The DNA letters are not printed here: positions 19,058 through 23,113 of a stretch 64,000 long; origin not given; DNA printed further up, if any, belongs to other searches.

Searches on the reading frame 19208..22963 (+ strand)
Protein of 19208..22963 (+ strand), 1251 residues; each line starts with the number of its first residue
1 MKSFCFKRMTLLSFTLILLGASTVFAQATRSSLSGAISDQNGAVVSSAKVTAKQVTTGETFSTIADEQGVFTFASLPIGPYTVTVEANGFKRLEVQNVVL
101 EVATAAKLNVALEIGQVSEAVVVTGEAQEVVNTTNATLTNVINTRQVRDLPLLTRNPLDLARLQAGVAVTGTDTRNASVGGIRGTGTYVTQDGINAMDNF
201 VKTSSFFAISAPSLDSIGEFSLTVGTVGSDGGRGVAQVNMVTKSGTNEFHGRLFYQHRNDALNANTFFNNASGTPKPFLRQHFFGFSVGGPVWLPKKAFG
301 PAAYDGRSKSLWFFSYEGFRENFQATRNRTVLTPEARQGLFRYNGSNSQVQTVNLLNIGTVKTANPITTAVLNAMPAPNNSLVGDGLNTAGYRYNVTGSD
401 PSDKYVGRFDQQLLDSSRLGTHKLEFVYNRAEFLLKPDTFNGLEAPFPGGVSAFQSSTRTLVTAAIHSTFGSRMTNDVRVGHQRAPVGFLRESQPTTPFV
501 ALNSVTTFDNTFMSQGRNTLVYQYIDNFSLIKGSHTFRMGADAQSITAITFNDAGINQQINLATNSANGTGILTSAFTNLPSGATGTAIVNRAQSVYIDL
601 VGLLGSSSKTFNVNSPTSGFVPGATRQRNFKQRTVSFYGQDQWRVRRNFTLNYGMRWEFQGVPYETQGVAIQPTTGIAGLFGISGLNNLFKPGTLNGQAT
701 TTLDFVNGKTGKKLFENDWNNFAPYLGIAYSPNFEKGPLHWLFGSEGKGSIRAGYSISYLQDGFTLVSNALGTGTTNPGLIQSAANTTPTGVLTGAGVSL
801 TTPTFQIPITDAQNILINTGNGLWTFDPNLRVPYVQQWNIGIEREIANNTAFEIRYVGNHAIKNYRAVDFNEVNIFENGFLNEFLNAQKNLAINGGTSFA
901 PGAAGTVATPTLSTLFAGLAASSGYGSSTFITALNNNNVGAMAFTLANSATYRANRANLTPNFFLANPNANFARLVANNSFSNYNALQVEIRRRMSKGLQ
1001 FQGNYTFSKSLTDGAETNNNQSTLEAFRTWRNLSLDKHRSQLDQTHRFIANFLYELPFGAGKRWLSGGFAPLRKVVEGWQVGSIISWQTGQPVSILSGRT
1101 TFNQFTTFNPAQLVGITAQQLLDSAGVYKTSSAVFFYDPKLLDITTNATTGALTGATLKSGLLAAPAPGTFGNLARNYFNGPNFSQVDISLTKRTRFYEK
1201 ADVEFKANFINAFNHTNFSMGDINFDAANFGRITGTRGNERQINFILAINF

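Call 55: search_protein_families(library=pfam, proteins=[window:19208-22963:+], max_evalue=0.001)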
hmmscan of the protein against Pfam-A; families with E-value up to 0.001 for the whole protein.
window:19208-22963:+ (1251 aa): 3 families
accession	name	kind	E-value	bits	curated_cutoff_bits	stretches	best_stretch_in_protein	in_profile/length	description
PF25183.1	OMP_b-brl_4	-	1.7e-145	487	30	1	241-1243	1-837/838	Outer membrane beta barrel domain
PF13620.12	CarboxypepD_reg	-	1.1e-18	67.7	32.3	1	32-113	1-82/82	Carboxypeptidase regulatory-like domain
PF13715.12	CarbopepD_reg_2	-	1.9e-06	28.3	32.2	1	33-117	1-81/88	CarboxypepD_reg-like domain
